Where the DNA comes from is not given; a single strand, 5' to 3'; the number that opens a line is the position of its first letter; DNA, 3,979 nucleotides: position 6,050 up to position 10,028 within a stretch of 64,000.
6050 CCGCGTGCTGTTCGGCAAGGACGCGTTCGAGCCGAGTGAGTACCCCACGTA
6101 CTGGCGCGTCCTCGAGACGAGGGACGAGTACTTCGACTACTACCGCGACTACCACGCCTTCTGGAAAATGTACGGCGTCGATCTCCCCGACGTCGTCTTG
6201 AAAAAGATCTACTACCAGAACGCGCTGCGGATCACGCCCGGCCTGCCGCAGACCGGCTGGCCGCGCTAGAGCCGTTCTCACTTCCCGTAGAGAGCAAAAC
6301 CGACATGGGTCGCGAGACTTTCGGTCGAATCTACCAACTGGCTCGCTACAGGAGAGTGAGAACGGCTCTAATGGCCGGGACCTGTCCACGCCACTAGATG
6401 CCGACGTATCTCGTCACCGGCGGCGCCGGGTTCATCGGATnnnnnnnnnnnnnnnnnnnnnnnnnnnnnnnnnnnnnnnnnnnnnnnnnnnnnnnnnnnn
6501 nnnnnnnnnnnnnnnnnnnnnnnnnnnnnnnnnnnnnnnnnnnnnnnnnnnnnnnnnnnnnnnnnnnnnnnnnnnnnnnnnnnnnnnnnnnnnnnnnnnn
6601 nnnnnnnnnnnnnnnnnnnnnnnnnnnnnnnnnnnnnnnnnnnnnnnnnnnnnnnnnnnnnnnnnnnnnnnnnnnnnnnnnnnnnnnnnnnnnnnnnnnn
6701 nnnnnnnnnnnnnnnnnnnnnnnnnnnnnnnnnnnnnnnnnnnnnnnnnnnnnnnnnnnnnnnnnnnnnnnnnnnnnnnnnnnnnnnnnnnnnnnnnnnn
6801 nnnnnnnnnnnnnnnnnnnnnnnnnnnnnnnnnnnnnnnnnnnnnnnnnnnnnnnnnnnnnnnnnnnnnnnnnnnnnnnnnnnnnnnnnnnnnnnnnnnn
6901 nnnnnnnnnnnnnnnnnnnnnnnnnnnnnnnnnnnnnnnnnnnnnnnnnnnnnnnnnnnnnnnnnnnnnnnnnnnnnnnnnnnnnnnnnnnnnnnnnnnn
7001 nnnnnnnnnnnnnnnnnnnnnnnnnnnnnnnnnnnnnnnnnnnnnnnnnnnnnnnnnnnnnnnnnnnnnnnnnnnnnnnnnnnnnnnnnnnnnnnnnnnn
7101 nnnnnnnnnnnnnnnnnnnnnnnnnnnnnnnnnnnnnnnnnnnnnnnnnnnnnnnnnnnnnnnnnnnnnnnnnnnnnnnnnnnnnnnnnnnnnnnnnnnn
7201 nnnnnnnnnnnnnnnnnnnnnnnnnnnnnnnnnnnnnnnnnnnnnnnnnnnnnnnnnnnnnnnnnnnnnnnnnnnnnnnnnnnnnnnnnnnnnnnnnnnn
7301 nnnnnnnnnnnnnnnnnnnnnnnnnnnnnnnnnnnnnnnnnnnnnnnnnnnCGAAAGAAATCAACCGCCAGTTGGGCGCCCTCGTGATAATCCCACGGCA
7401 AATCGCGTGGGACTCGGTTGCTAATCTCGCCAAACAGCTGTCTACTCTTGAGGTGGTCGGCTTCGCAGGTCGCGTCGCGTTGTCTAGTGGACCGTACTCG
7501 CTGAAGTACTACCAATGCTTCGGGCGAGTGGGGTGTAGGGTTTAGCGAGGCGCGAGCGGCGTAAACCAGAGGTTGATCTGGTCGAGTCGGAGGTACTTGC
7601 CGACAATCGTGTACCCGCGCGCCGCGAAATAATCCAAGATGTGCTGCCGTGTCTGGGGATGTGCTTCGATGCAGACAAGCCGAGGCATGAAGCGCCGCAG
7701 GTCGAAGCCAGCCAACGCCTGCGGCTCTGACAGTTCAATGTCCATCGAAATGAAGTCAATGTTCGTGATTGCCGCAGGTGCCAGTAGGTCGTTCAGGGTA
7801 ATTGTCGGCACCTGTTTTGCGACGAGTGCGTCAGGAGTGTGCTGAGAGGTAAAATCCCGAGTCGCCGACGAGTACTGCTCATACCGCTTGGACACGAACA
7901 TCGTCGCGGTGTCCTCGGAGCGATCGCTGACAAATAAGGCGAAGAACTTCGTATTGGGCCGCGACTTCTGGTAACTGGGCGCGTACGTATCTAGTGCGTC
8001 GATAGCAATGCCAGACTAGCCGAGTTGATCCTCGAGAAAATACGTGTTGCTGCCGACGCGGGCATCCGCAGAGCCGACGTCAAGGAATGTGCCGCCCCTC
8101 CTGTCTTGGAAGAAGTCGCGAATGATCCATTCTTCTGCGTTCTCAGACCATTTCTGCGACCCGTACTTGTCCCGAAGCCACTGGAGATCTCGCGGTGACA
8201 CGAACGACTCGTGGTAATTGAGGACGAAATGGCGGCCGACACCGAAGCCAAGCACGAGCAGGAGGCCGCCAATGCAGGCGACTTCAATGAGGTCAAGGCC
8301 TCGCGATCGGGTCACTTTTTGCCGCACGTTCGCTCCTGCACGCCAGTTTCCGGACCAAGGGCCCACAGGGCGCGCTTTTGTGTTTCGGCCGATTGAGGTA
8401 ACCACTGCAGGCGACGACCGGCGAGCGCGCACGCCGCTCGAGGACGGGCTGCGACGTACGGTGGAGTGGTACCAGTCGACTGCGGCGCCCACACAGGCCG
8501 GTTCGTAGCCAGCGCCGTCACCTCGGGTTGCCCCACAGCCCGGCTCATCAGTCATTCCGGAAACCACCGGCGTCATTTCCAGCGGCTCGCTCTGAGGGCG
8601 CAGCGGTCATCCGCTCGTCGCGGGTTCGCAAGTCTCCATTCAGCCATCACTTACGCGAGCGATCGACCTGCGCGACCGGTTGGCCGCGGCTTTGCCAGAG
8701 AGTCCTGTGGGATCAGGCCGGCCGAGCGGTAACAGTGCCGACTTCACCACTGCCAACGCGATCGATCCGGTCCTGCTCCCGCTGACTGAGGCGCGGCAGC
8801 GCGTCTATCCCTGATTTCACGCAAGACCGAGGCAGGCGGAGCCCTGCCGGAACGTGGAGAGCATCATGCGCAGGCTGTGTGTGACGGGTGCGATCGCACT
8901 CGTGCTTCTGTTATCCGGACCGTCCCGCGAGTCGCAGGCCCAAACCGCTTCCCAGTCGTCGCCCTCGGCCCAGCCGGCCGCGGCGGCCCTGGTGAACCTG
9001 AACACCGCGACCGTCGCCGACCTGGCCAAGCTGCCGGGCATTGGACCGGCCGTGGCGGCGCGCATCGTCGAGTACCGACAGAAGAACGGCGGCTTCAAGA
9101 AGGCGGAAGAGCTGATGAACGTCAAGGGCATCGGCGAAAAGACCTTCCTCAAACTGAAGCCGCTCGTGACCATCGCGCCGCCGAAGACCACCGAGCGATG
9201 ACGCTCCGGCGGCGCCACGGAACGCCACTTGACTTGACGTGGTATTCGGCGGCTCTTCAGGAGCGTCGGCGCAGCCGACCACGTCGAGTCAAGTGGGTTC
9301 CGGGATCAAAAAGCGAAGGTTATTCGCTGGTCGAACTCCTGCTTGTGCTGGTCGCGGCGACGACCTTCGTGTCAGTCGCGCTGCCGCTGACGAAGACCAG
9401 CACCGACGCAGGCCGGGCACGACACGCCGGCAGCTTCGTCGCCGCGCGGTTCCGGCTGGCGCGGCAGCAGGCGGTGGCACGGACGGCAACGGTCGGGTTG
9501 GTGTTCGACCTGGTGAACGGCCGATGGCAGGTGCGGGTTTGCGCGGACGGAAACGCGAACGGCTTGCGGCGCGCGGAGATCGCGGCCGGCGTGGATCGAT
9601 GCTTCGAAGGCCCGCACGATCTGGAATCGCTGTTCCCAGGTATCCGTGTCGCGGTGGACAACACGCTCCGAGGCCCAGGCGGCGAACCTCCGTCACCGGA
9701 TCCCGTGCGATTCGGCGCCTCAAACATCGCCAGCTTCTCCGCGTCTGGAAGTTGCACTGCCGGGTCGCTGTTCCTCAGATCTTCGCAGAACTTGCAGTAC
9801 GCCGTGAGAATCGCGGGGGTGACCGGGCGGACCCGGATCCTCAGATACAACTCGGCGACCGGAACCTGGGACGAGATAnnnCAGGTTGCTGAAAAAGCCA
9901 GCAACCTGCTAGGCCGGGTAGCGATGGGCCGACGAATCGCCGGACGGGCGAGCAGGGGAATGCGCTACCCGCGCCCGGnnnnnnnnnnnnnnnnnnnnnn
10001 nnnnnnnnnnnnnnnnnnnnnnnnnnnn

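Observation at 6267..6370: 100-nt MITE-like palindromic element family, usually starting at a stop codon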

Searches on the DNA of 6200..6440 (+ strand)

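Call 63: search_rna_families(source=window, start=6200, end=6440, threshold=evalue, max_evalue=1)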
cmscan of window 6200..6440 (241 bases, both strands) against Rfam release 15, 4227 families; matches with E-value up to 1: 1.
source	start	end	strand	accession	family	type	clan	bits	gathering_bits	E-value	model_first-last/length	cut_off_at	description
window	6274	6365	+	RF03218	mir-3015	Gene; miRNA;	-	18.6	59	0.32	1-57/57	no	mir-3015 microRNA precursor family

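Call 66: search_dna_similar(query=window:6265-6372:+, collection=plasmids, mode=distant, max_evalue=10, max_rows=15)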
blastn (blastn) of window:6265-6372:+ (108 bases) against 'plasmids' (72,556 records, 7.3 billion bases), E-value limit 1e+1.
Records with a match: 1; places in all: 1; records where one place covers at least 80% of the query: 0.
Best place of each record, by identity: 80-90% 1.
By first word of the organism name: Streptomyces 1.
By predicted mobility (MOB-suite, as given by PLSDB): non-mobilizable 1.
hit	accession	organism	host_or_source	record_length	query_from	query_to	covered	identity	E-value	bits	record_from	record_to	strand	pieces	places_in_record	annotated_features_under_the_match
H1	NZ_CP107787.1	Streptomyces sp. NBC_00564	-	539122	72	103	30%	87.5%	3e+0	37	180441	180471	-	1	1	hypothetical protein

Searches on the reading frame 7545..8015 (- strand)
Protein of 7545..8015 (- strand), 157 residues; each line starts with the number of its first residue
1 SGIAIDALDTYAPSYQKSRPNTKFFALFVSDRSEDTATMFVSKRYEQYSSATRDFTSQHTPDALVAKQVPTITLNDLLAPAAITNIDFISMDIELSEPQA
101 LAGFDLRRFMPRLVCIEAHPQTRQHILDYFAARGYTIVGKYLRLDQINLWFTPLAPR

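Call 74: search_protein_families(library=pfam, proteins=[window:7545-8015:-], max_evalue=0.01)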
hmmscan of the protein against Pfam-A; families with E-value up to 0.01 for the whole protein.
window:7545-8015:- (157 aa): 1 family
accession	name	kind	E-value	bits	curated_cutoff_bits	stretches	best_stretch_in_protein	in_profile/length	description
PF05050.19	Methyltransf_21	-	8.9e-12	45.9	22.7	1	17-136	41-172/173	Methyltransferase FkbM domain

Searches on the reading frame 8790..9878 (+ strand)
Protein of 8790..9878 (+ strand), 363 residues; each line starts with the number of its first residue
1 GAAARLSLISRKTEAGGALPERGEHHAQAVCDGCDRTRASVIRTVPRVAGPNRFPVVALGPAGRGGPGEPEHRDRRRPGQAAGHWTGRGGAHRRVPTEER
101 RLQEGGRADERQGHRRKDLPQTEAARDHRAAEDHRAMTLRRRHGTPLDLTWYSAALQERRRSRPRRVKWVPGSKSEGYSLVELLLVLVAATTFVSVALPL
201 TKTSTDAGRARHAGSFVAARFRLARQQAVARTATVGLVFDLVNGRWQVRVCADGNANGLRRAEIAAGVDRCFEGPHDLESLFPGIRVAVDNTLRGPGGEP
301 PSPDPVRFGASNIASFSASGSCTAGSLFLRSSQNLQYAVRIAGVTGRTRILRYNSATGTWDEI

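Call 74: search_protein_families(library=pfam, proteins=[window:8790-9878:+], max_evalue=0.01)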
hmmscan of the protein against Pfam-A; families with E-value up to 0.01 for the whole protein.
window:8790-9878:+ (363 aa): 1 family
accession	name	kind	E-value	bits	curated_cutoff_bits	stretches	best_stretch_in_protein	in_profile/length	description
PF12019.13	GspH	-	9.3e-05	23.3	21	1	218-342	6-105/108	Type II transport protein GspH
